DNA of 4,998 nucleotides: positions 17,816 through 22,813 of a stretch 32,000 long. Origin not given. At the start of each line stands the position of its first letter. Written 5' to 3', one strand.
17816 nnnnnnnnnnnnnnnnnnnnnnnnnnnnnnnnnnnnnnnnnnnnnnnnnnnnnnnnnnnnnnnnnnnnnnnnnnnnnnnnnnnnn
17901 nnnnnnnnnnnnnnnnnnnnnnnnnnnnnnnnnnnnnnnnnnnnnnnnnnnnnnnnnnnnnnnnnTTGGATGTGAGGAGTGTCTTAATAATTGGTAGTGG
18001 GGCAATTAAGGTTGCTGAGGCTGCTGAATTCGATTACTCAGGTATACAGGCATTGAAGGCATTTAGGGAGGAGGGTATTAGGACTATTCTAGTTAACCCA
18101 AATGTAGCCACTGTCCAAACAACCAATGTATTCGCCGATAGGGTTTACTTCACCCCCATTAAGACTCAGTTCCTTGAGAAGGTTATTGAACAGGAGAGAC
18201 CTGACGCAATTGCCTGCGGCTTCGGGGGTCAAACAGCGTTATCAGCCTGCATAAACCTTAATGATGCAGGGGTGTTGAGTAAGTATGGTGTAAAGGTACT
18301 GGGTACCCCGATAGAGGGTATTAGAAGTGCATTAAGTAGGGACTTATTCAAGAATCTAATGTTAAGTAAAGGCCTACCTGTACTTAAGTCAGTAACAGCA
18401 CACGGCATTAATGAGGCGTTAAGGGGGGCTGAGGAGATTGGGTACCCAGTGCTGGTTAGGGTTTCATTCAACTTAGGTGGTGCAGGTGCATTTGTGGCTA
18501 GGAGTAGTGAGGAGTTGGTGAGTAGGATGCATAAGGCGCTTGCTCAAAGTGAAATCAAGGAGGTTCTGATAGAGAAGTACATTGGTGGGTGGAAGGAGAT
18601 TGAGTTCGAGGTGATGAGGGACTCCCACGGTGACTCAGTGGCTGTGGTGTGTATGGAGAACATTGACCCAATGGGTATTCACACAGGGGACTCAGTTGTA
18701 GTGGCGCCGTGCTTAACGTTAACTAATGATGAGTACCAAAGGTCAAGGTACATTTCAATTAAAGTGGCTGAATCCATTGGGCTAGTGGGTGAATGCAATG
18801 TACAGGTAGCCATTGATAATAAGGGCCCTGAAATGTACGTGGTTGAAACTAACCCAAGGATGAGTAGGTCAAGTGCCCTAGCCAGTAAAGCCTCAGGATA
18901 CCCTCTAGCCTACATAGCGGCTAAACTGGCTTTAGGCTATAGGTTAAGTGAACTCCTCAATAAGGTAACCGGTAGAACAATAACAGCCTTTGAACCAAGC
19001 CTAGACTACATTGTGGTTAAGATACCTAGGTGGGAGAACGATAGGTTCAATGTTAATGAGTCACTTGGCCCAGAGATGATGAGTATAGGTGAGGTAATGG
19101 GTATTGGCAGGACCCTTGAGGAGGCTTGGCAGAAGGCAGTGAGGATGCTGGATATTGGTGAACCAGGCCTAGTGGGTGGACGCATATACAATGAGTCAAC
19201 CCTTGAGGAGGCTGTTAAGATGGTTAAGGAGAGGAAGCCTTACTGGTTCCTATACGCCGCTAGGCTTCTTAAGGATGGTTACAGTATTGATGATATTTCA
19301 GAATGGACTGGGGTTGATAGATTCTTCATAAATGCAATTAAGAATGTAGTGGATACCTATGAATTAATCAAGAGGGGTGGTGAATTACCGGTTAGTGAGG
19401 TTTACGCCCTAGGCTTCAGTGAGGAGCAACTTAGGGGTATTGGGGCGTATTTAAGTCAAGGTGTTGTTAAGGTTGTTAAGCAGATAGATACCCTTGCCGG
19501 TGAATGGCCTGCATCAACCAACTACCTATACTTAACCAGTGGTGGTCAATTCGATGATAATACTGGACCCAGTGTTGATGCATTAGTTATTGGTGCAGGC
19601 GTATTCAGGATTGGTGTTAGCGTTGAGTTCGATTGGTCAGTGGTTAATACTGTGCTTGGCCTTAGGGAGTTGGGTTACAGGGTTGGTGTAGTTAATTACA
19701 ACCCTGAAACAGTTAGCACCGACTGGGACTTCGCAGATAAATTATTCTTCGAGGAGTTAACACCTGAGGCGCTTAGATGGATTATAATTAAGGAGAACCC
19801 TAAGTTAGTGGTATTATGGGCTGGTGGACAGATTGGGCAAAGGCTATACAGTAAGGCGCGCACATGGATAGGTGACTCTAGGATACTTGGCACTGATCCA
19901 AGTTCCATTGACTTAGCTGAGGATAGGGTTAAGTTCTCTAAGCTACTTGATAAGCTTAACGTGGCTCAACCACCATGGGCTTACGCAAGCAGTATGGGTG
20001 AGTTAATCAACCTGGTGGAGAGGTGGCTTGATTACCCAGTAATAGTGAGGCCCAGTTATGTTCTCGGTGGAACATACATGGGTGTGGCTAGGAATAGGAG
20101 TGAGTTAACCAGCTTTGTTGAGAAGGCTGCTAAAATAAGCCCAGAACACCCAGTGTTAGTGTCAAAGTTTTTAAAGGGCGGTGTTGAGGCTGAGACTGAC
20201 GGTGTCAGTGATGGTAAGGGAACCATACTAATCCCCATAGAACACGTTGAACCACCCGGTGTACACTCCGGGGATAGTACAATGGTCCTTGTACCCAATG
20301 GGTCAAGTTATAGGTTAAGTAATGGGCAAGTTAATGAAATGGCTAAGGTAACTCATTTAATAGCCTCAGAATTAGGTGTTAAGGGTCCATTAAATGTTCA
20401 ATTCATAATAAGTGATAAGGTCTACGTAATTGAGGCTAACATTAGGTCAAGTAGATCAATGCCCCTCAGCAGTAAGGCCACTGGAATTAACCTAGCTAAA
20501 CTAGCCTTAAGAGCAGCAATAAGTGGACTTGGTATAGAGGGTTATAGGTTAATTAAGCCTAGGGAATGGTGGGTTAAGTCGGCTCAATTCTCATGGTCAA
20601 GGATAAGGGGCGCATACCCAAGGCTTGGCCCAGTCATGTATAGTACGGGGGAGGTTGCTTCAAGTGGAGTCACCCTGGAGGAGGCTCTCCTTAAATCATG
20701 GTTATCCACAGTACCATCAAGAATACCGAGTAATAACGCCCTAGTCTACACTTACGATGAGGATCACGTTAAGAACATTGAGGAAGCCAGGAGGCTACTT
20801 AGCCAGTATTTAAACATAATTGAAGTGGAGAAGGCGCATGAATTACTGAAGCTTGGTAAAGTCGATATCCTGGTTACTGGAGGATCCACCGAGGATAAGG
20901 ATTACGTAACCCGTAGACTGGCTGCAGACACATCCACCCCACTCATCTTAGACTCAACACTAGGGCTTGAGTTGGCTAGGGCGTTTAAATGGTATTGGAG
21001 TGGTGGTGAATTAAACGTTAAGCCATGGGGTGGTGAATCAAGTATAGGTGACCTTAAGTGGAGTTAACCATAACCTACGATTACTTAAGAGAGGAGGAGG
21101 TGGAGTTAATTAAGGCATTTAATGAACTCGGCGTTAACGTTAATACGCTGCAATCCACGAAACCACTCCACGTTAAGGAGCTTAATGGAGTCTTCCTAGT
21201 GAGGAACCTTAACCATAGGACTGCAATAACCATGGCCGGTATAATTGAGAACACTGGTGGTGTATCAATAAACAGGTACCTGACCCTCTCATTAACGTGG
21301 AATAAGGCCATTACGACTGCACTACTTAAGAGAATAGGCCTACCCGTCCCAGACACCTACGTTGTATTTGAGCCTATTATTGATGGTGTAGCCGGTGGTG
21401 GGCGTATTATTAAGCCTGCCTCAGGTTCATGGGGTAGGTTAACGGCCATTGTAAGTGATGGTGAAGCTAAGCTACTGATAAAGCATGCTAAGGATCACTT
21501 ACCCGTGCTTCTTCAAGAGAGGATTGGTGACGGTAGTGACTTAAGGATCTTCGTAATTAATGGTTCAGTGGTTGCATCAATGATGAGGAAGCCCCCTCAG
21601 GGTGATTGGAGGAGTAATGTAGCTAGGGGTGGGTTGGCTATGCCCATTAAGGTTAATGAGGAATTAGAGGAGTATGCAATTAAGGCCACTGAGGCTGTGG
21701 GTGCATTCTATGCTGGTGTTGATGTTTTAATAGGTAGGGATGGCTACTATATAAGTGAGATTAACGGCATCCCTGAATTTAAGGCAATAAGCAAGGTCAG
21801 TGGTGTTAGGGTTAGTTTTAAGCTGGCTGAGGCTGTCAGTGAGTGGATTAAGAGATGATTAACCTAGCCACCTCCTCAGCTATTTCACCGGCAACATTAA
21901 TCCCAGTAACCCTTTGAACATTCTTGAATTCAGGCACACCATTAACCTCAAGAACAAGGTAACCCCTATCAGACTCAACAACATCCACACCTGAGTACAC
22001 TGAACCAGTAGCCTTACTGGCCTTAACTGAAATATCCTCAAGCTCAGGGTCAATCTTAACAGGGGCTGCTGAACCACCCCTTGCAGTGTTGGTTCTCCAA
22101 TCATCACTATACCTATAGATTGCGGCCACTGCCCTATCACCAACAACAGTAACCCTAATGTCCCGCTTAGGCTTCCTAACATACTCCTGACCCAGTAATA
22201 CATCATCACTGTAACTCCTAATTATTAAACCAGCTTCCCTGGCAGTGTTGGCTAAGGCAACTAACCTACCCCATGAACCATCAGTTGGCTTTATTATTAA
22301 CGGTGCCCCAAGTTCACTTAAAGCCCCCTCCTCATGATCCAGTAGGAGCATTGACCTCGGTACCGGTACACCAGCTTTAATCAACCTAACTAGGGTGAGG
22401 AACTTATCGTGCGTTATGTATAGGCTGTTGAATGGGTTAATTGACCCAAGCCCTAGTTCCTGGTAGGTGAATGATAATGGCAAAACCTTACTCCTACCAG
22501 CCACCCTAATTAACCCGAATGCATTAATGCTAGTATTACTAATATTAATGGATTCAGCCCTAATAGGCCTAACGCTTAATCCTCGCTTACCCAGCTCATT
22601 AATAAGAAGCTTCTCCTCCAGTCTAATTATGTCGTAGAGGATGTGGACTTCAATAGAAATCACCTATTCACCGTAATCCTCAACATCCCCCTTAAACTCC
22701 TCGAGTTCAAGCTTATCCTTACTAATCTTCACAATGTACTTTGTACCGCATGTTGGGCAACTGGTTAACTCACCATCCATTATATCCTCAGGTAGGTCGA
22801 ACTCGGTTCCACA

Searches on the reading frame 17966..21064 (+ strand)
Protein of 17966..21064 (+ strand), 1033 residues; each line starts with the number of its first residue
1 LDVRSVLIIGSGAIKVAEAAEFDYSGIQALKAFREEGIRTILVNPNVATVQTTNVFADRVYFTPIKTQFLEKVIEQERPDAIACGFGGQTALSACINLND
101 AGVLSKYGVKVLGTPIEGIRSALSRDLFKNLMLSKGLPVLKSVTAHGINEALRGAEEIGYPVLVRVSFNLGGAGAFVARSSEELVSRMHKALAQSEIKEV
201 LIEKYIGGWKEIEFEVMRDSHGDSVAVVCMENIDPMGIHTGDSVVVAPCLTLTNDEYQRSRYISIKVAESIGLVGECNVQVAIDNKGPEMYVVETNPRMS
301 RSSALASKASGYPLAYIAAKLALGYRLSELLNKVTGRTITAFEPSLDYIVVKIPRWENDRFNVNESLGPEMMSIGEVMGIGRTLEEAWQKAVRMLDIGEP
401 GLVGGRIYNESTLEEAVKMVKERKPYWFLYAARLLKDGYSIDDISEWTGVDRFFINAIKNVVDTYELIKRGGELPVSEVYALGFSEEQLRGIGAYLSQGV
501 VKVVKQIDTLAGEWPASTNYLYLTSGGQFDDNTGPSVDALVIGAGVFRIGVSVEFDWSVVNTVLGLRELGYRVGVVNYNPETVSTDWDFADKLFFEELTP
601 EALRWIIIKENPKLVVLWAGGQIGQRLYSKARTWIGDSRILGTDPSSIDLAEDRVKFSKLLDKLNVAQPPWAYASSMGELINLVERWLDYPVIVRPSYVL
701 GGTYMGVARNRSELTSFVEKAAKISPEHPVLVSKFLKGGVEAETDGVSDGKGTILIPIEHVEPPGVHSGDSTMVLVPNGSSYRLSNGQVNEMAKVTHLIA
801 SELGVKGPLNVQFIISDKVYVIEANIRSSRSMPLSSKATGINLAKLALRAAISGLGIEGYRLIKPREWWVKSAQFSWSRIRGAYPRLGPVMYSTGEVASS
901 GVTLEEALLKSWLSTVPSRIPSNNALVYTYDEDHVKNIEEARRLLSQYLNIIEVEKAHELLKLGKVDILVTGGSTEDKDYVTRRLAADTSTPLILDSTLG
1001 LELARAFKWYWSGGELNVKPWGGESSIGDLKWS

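Call 55: search_protein_families(library=pfam, proteins=[window:17966-21064:+], max_evalue=0.00001)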
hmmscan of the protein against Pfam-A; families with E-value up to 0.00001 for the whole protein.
window:17966-21064:+ (1033 aa): 7 families
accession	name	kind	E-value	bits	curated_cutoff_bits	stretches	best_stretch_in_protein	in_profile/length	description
PF02786.22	CPSase_L_D2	-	4.6e-93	311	19.8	2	125-329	2-210/211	Carbamoyl-phosphate synthase L chain, ATP binding domain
PF25596.1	CPSase_L_D1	-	1.6e-71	238.1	27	2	3-120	2-117/118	Carbamoyl phosphate synthase preATP-grasp domain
PF07478.18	Dala_Dala_lig_C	-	1.3e-12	48.1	24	1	154-306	31-185/204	D-ala D-ala ligase C-terminus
PF15632.11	ATPgrasp_Ter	-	7.6e-11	42.3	29.1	0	790-852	47-109/131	ATP-grasp in the biosynthetic pathway with Ter operon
PF02787.25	CPSase_L_D3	-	2.4e-10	40.7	26.6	1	420-489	3-76/80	Carbamoyl-phosphate synthetase large chain, oligomerisation domain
PF02655.19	ATP-grasp_3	-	5.4e-08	33.5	23.2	0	651-827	1-156/160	ATP-grasp domain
PF08443.16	RimK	-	3.7e-07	30.4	21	0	651-722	1-72/188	RimK-like ATP-grasp domain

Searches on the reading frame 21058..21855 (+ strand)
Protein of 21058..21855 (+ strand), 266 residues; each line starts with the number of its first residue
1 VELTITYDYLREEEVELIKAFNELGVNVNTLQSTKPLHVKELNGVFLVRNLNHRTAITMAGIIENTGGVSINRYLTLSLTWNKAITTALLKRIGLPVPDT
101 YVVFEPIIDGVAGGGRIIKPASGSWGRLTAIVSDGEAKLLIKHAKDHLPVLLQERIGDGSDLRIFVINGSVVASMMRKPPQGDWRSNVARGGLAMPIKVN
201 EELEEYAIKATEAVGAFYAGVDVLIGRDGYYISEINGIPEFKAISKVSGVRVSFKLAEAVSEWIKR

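Call 25: search_protein_families(library=pfam, proteins=[window:21058-21855:+], max_evalue=0.00001)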
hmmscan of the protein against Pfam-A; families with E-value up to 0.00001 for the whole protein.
window:21058-21855:+ (266 aa): 4 families
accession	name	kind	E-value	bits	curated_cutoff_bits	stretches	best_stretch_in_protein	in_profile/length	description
PF08443.16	RimK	-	1.2e-27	97.1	21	1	82-259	3-187/188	RimK-like ATP-grasp domain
PF02955.21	GSH-S_ATP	-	2.6e-09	37.2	23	1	117-236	35-160/175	Prokaryotic glutathione synthetase, ATP-grasp domain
PF02655.19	ATP-grasp_3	-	1.5e-07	32.1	23.2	1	82-236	3-154/160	ATP-grasp domain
PF14397.11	ATPgrasp_ST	-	5e-06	26.4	31.4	0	72-134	11-81/278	Sugar-transfer associated ATP-grasp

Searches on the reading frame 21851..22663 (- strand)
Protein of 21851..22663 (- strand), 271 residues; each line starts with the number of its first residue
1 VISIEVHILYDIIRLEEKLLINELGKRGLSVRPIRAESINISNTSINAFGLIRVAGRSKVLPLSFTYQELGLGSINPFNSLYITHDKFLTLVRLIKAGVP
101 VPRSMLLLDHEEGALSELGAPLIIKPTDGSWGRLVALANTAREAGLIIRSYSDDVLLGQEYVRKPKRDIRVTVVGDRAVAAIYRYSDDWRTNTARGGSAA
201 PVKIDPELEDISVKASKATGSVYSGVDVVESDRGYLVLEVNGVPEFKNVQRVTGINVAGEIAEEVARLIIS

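Call 25: search_protein_families(library=pfam, proteins=[window:21851-22663:-], max_evalue=0.00001)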
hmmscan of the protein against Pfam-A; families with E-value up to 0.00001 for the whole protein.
window:21851-22663:- (271 aa): 3 families
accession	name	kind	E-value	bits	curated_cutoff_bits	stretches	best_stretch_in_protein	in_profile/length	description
PF08443.16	RimK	-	9.6e-37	126.8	21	1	84-264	1-187/188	RimK-like ATP-grasp domain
PF02655.19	ATP-grasp_3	-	1.5e-08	35.3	23.2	1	85-241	2-154/160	ATP-grasp domain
PF02955.21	GSH-S_ATP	-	4.7e-06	26.6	23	1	122-231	34-154/175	Prokaryotic glutathione synthetase, ATP-grasp domain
